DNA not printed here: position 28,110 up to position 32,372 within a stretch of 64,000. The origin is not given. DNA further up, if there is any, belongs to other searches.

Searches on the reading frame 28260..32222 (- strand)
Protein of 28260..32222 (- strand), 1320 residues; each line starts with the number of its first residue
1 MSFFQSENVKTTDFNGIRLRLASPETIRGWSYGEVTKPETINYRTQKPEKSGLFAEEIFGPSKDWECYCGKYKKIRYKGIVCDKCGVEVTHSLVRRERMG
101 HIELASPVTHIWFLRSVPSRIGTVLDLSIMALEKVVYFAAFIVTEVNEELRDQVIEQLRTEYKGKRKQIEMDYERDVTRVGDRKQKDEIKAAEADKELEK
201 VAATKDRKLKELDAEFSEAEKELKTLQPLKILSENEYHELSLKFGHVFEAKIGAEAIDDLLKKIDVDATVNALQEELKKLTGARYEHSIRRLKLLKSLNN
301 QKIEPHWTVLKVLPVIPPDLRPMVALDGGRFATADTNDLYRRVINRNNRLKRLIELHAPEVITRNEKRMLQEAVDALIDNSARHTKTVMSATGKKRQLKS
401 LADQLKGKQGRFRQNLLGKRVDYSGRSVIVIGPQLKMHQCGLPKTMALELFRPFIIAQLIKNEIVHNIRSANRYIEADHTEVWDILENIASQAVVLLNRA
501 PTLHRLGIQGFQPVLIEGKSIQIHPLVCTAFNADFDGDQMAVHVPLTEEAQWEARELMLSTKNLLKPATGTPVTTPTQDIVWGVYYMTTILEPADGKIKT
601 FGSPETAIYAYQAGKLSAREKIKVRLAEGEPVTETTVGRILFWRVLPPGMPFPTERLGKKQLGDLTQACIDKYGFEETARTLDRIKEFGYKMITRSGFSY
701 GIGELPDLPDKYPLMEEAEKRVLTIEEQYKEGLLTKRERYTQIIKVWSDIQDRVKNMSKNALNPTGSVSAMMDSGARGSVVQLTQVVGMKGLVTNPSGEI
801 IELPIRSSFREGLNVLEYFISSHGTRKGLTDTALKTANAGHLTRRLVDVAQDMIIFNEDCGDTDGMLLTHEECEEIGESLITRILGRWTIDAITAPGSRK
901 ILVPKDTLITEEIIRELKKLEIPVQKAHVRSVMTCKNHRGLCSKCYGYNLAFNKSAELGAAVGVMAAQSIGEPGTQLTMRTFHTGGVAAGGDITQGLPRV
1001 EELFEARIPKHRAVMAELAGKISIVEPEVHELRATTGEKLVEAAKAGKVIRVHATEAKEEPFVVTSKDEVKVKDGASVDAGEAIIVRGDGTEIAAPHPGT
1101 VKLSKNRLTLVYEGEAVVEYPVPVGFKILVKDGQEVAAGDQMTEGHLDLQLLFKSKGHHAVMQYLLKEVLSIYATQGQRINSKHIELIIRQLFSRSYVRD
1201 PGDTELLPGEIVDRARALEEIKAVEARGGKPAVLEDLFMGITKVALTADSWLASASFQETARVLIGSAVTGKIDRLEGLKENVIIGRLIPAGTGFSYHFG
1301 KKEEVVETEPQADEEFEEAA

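Call 9: search_protein_families(library=pfam, proteins=[window:28260-32222:-], max_evalue=0.001)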
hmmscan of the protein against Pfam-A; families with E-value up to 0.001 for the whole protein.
window:28260-32222:- (1320 aa): 5 families
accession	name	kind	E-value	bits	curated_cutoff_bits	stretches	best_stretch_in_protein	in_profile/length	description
PF04997.17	RNA_pol_Rpb1_1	-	9.9e-75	252.2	39.7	1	13-416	3-312/312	RNA polymerase Rpb1, domain 1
PF04998.22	RNA_pol_Rpb1_5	-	2.2e-54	185.2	28.5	1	812-1242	1-260/267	RNA polymerase Rpb1, domain 5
PF00623.25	RNA_pol_Rpb1_2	-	2.7e-39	135.5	25.3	2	466-559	72-165/166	RNA polymerase Rpb1, domain 2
PF04983.23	RNA_pol_Rpb1_3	-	1.1e-22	81.1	28.9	1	563-704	1-161/162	RNA polymerase Rpb1, domain 3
PF05000.22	RNA_pol_Rpb1_4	-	5.1e-10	39.7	24.8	1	735-809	2-106/107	RNA polymerase Rpb1, domain 4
